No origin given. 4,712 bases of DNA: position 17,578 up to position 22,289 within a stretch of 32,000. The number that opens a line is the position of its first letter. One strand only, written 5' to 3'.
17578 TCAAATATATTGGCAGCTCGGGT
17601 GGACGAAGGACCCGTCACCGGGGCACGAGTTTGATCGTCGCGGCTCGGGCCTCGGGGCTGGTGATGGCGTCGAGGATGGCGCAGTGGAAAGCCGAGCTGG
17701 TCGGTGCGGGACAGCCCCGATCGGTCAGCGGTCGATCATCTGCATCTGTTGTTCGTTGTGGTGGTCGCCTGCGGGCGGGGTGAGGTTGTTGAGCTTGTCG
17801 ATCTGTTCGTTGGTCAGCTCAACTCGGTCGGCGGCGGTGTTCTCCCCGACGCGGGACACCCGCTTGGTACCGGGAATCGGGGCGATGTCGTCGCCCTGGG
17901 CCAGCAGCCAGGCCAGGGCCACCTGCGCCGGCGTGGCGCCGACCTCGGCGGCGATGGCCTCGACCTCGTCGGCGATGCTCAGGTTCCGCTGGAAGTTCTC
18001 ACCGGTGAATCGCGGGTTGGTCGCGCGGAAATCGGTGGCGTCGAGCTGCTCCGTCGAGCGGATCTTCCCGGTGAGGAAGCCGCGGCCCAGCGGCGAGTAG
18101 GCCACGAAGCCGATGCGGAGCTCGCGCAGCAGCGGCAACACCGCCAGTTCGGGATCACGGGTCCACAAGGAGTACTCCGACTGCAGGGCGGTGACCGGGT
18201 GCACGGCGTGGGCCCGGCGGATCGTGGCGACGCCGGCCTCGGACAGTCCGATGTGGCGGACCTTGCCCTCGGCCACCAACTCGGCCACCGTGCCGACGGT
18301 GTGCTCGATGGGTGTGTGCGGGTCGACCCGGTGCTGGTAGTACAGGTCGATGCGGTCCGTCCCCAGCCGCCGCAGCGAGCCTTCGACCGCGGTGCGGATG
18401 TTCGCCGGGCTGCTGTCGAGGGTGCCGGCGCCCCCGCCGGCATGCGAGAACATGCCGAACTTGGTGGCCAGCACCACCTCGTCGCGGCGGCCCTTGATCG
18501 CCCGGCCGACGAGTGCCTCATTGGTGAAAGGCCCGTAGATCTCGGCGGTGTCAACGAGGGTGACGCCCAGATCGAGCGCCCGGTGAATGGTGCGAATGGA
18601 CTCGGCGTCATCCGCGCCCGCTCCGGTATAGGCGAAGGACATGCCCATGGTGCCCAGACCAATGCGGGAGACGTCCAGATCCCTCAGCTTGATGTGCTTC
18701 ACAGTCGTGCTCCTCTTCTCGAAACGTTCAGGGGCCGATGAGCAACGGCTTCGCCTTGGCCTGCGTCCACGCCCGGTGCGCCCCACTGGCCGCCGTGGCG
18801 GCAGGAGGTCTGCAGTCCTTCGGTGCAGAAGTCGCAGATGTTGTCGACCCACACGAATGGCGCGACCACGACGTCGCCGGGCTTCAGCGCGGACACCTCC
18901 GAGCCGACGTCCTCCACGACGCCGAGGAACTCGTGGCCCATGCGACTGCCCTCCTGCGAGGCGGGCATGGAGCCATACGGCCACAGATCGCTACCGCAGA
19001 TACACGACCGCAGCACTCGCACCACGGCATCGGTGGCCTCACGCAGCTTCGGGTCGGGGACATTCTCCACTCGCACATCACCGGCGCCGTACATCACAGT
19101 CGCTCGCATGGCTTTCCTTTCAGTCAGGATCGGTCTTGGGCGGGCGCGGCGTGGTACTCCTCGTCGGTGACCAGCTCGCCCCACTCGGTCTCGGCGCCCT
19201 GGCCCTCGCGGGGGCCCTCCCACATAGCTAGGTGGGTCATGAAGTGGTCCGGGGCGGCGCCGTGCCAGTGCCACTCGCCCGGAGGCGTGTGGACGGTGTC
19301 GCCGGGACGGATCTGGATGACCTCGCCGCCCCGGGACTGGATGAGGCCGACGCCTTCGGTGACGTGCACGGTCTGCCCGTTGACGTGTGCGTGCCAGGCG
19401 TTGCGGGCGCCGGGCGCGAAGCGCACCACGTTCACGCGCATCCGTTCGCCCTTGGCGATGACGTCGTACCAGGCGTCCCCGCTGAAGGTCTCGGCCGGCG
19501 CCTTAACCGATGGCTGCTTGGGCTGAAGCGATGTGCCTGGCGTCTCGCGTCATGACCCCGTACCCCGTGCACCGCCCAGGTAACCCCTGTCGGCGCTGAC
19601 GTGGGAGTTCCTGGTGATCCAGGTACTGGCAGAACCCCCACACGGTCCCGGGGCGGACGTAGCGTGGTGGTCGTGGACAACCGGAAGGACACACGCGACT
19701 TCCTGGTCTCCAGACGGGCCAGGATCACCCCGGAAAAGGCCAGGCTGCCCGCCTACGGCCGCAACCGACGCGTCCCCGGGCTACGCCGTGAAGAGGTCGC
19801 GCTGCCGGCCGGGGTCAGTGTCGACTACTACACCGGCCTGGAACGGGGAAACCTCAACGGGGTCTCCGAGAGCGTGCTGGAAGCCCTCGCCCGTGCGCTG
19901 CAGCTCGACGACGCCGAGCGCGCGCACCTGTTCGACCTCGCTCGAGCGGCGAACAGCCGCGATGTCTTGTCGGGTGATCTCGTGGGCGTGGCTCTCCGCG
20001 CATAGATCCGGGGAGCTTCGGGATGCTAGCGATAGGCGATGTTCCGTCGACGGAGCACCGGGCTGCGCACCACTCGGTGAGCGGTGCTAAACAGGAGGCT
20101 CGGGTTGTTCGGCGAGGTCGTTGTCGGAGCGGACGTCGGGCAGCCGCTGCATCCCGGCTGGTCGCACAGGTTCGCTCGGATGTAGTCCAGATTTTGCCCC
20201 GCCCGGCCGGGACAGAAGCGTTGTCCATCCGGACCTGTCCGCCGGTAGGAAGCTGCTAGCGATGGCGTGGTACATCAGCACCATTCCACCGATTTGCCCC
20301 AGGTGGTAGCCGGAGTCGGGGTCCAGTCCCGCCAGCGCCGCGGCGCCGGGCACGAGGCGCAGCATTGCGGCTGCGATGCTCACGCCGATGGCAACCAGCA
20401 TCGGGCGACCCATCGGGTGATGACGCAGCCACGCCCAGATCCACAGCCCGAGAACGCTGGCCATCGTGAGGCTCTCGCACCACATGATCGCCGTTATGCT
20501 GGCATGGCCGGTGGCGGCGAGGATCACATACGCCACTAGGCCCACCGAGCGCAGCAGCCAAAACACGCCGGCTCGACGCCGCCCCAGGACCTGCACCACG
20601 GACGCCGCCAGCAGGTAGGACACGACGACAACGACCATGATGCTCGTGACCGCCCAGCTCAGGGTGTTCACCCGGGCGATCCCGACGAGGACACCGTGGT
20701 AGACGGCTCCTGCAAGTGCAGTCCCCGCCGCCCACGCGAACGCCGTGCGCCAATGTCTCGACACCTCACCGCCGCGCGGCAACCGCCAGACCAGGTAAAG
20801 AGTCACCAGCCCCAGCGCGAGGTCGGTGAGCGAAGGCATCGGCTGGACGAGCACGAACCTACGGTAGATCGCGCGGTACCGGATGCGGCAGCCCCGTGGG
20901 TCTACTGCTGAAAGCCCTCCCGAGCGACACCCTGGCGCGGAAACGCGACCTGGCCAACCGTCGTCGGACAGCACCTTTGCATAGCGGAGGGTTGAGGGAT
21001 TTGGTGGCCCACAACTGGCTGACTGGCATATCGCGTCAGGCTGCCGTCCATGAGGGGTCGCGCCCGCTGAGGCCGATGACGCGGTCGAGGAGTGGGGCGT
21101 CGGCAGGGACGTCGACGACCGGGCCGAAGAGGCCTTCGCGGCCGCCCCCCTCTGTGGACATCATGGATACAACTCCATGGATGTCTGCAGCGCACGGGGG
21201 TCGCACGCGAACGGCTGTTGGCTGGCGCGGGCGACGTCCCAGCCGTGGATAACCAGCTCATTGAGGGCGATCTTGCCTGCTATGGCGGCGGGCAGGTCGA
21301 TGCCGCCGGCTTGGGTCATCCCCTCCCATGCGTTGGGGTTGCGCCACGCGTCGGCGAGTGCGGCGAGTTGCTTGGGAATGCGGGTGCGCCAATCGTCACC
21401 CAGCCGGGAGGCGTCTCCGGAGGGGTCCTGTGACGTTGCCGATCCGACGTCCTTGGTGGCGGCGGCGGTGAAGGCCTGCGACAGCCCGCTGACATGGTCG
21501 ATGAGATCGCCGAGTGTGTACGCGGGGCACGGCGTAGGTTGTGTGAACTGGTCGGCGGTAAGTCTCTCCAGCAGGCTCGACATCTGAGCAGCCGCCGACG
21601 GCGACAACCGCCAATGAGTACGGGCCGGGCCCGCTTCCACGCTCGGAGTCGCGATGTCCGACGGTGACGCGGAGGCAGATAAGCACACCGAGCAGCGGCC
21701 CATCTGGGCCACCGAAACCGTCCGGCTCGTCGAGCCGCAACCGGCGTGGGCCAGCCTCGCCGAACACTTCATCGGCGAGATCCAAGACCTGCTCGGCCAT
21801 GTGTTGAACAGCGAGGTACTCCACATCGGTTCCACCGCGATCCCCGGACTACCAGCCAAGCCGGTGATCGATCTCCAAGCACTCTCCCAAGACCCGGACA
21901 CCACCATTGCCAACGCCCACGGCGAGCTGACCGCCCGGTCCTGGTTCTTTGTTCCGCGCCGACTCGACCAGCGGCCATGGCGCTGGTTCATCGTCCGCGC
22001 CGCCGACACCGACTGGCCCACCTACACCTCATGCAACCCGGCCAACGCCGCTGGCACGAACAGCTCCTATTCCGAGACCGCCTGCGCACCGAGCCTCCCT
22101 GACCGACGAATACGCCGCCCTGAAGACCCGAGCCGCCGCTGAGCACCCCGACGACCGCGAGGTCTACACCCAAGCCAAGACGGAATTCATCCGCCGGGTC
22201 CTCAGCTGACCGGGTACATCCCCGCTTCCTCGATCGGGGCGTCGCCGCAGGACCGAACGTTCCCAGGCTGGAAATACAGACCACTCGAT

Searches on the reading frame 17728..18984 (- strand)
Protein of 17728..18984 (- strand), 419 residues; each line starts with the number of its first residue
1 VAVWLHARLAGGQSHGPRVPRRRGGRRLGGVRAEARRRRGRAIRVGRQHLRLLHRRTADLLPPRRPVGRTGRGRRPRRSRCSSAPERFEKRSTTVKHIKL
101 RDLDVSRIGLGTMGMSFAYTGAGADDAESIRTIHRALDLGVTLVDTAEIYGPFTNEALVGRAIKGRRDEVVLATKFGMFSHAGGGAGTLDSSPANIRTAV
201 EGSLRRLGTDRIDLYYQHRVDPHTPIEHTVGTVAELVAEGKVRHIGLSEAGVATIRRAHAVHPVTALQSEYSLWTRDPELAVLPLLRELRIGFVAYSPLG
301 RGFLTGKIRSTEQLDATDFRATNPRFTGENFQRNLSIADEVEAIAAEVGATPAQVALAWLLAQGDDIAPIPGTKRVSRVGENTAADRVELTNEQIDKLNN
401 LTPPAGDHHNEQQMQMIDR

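Call 59: search_protein_families(library=pfam, proteins=[window:17728-18984:-], max_evalue=0.00001)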
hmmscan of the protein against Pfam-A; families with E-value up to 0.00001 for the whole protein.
window:17728-18984:- (419 aa): 1 family
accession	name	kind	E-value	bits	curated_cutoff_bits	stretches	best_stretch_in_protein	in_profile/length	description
PF00248.27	Aldo_ket_red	-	2.8e-75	253.5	24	1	107-401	1-289/291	Aldo/keto reductase family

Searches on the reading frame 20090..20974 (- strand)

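Call 59: search_protein_families(library=pfam, proteins=[window:20090-20974:-], max_evalue=0.00001)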
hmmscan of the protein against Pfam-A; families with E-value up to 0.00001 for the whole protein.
window:20090-20974:- (295 aa): 1 family
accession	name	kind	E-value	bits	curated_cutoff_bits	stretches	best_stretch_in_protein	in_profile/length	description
PF22285.2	DUF6962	-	3e-40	138.8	27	1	46-239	1-194/198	Family of unknown function (DUF6962)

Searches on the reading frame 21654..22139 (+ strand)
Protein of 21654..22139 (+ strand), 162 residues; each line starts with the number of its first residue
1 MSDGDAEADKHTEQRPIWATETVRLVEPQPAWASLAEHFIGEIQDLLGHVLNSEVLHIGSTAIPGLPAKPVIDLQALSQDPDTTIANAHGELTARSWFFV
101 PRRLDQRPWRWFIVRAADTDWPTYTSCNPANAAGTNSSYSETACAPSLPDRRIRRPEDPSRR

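Call 91: search_protein_families(library=pfam, proteins=[window:21654-22139:+], max_evalue=0.00001)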
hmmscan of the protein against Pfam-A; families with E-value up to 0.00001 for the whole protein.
window:21654-22139:+ (162 aa): 1 family
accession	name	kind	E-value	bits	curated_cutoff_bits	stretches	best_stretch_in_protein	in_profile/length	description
PF04229.20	GrpB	-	1.4e-15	58.3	25.5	1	23-119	2-90/159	GrpB protein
